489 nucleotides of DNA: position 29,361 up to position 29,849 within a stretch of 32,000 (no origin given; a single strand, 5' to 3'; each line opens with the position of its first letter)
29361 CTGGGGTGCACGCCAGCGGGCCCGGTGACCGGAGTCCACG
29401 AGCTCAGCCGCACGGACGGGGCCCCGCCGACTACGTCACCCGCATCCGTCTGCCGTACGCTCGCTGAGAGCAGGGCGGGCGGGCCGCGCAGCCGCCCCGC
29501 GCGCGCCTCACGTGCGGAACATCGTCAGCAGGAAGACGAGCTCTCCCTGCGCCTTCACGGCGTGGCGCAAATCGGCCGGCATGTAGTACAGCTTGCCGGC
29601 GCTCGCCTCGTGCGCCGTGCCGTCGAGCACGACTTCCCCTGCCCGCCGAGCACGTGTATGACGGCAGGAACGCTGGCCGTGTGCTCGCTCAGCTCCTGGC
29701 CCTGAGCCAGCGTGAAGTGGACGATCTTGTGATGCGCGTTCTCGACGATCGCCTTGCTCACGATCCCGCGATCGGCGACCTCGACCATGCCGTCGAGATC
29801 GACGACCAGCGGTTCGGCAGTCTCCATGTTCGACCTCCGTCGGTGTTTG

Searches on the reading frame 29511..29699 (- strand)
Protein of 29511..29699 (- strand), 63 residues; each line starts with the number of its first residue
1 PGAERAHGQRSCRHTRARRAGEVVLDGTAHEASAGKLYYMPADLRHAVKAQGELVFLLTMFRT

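Call 35: search_protein_families(library=pfam, proteins=[window:29511-29699:-], max_evalue=0.001)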
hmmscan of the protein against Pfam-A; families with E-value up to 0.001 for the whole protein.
window:29511-29699:- (63 aa): 1 family
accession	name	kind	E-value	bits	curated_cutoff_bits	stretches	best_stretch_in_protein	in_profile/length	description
PF07883.17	Cupin_2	-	7.7e-05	22.8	27.2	1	21-57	29-67/70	Cupin domain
